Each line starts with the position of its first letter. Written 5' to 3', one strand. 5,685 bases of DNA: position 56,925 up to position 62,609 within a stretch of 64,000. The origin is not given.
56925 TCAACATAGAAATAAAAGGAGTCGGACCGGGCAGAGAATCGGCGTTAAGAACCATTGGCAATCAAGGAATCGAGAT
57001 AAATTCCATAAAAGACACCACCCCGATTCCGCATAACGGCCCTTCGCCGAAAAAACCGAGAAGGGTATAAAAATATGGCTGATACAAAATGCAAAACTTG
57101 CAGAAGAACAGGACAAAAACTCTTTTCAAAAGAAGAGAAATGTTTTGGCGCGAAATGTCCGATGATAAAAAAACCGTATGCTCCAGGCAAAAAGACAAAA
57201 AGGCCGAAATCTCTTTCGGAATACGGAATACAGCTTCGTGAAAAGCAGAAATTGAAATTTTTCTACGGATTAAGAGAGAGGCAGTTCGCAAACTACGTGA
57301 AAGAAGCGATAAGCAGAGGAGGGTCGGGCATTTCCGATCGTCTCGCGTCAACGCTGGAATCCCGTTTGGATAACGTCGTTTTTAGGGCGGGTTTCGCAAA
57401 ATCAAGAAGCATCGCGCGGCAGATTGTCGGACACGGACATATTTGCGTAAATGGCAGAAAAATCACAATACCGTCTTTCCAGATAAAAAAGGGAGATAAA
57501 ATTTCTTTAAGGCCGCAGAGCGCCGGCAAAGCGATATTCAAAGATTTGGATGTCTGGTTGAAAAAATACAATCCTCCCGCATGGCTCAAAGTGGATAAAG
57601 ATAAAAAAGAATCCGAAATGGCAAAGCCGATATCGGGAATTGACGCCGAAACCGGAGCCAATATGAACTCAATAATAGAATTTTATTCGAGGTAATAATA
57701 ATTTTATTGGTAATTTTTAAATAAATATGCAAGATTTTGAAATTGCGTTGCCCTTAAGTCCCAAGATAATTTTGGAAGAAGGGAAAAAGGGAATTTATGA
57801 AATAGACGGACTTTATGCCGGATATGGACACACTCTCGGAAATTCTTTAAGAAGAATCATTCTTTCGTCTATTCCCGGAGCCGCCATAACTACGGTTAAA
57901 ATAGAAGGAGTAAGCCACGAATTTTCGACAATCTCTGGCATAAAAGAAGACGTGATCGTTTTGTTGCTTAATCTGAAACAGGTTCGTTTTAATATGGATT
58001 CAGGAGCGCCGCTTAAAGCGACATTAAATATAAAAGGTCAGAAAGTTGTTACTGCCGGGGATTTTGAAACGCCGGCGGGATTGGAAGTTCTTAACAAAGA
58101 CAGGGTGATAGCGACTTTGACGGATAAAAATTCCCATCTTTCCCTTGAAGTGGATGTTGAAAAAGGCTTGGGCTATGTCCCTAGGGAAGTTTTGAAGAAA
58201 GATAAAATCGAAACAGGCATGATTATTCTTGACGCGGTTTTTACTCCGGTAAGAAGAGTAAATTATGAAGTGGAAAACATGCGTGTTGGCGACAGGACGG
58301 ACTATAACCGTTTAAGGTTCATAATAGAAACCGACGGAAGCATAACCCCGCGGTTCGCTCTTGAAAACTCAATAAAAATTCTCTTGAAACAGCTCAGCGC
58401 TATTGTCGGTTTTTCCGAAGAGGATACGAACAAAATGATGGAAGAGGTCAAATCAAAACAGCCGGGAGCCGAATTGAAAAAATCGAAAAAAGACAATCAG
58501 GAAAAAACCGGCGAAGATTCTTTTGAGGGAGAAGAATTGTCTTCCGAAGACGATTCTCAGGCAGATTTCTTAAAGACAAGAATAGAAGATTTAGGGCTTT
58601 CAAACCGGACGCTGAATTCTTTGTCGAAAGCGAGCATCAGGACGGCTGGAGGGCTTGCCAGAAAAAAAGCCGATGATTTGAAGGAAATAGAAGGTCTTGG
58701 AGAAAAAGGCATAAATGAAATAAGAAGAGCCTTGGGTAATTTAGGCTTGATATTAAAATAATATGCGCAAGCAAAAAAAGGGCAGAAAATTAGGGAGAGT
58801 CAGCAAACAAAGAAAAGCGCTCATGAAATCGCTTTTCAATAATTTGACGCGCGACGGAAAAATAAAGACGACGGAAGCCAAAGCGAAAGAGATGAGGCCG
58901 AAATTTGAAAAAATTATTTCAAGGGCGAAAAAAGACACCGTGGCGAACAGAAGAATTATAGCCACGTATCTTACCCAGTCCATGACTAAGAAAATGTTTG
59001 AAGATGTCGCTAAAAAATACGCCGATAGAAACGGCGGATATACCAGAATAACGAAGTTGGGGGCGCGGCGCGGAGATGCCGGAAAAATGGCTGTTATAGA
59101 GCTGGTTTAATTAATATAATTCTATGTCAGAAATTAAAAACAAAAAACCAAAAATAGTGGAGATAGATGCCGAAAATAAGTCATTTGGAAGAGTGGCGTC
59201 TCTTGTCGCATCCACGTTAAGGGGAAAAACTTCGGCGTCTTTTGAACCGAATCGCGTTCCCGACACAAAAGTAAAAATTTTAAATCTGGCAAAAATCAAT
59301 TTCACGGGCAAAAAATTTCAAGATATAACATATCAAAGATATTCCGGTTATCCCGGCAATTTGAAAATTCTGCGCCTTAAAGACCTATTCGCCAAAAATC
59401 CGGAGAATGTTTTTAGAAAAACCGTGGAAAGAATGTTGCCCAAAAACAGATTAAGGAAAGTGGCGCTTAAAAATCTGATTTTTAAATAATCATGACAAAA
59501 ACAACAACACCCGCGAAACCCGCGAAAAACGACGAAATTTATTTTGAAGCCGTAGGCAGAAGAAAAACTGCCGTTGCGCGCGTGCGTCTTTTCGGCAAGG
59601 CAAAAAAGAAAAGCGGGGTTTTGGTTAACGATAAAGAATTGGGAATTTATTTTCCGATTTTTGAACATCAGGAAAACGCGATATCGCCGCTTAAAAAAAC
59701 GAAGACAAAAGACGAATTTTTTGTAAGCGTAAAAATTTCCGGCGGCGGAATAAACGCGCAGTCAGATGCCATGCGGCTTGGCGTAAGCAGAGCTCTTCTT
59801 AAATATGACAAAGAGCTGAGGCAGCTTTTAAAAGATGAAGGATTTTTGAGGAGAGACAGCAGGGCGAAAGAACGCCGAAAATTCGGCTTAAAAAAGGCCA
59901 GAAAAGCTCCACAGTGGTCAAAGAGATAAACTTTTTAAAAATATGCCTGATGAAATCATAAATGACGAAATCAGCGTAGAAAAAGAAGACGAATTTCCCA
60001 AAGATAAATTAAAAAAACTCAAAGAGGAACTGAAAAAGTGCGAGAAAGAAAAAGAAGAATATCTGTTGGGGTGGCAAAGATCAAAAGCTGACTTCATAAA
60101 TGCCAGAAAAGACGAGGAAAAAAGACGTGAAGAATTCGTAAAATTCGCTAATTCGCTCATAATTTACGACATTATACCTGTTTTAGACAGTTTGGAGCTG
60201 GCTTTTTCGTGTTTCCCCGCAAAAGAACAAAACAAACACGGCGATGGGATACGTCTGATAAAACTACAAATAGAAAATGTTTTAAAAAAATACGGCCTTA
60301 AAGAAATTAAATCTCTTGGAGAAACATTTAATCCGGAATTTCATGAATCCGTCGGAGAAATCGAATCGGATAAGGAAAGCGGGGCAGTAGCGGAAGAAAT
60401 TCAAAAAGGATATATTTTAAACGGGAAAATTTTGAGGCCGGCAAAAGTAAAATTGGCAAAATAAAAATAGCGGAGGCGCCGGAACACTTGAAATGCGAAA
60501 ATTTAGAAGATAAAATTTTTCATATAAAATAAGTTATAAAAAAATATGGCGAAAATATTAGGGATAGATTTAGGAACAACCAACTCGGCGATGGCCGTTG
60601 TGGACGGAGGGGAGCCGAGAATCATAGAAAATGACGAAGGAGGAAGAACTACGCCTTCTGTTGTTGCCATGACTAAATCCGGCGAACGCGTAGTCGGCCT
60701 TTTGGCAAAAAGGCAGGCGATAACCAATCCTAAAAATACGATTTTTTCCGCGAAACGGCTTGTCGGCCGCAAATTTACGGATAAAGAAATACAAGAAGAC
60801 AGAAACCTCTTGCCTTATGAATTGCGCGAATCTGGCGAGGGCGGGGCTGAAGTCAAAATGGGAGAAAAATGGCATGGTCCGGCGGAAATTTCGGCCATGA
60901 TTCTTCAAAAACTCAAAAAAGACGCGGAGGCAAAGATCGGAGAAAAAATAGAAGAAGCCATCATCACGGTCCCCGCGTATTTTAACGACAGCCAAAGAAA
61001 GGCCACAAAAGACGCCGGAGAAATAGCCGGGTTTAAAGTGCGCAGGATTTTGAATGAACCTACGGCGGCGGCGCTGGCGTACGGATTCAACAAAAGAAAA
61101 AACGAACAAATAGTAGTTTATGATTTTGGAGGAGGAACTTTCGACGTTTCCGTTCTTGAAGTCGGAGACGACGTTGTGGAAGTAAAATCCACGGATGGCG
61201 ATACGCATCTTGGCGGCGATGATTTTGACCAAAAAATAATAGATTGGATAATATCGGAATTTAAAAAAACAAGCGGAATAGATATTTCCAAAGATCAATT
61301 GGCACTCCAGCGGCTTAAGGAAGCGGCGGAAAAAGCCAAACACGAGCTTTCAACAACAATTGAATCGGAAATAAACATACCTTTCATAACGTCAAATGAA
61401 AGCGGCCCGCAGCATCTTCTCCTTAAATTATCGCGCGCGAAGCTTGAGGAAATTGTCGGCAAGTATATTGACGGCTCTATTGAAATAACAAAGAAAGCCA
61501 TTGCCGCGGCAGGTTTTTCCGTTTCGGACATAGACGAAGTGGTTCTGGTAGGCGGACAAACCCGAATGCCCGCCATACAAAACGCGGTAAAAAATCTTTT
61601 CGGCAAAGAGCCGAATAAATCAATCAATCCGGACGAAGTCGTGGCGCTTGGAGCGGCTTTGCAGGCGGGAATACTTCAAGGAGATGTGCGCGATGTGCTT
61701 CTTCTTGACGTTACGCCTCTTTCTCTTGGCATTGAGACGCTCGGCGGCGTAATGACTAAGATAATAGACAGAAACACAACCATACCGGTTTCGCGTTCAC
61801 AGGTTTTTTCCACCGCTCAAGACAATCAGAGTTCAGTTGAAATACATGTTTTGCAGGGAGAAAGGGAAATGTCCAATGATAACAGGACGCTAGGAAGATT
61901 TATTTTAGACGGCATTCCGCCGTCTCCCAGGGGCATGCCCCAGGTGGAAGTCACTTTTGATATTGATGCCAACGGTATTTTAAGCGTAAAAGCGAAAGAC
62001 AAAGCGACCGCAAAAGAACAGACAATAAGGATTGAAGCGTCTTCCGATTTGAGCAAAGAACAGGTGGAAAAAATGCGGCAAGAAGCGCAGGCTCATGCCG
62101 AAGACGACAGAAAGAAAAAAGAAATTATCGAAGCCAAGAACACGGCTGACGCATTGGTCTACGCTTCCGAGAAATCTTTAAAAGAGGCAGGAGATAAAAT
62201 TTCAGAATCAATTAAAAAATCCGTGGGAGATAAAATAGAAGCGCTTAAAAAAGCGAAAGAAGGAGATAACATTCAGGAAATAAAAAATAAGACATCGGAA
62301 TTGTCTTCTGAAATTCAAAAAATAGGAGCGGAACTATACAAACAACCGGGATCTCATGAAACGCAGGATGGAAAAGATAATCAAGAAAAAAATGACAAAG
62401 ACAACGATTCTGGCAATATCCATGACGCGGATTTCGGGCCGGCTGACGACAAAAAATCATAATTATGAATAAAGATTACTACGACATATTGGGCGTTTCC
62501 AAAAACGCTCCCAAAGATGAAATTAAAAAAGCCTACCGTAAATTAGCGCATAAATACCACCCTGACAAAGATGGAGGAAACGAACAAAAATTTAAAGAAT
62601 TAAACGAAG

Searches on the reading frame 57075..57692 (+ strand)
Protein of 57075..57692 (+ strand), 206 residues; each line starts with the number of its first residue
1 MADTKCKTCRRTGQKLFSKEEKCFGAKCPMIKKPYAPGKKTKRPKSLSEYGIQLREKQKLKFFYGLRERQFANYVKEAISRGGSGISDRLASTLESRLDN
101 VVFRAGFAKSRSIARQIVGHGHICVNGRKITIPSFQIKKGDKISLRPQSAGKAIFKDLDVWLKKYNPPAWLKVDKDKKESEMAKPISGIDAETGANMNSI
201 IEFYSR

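Call 78: search_protein_families(library=pfam, proteins=[window:57075-57692:+], max_evalue=0.0001)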
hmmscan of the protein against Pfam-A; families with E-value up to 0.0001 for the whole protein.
window:57075-57692:+ (206 aa): 3 families
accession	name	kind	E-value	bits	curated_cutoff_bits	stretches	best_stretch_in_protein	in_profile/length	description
PF00163.24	Ribosomal_S4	-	1.3e-21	77.6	23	1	4-84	5-85/95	Ribosomal protein S4/S9 N-terminal domain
PF01479.30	S4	-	1.4e-19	70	22.8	1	97-143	2-48/48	S4 domain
PF22421.1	SYY_C-terminal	-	9.7e-05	22.6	27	0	95-143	18-66/83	Tyrosine--tRNA ligase SYY-like C-terminal domain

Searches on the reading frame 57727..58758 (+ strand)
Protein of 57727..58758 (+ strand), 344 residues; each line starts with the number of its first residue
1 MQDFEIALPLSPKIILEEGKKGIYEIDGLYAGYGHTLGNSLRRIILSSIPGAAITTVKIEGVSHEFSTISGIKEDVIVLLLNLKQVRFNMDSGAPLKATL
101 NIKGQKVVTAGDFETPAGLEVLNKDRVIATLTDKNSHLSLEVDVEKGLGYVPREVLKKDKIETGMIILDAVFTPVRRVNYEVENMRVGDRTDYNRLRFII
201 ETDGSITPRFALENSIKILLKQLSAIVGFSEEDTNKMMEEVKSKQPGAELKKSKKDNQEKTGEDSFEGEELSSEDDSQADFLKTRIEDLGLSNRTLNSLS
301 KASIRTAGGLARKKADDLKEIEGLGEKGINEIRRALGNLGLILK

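Call 78: search_protein_families(library=pfam, proteins=[window:57727-58758:+], max_evalue=0.0001)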
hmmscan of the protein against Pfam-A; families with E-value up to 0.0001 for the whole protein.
window:57727-58758:+ (344 aa): 3 families
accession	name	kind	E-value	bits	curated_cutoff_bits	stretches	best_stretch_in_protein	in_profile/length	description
PF01000.31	RNA_pol_A_bac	-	3e-29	102.1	33.9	1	57-173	1-119/119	RNA polymerase Rpb3/RpoA insert domain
PF01193.29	RNA_pol_L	-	1.5e-22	79.5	24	1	31-223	5-74/74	RNA polymerase Rpb3/Rpb11 dimerisation domain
PF03118.21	RNA_pol_A_CTD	-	1.5e-15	57.1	23.8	1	274-336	3-65/67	Bacterial RNA polymerase, alpha chain C terminal domain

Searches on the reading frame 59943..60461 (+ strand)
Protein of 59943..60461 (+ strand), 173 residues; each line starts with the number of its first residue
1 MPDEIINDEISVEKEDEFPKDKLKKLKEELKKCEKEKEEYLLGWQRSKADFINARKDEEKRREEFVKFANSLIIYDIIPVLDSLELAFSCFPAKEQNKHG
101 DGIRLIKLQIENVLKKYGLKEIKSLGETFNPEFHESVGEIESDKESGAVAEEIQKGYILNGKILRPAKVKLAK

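Call 78: search_protein_families(library=pfam, proteins=[window:59943-60461:+], max_evalue=0.0001)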
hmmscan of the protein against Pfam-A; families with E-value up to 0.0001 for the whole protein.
window:59943-60461:+ (173 aa): 1 family
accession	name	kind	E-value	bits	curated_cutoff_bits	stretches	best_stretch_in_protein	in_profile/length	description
PF01025.24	GrpE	-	4.5e-39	134.2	25.8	1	14-173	4-165/165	GrpE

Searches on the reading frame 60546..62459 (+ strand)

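Call 78: search_protein_families(library=pfam, proteins=[window:60546-62459:+], max_evalue=0.0001)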
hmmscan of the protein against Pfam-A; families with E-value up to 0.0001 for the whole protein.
window:60546-62459:+ (638 aa): 2 families
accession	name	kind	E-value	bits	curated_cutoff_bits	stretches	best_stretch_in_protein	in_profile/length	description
PF00012.26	HSP70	-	8.6e-249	827.2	20.6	1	4-598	1-598/599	Hsp70 protein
PF06723.19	MreB_Mbl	-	9.9e-16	57.9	27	1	116-371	74-316/327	MreB/Mbl protein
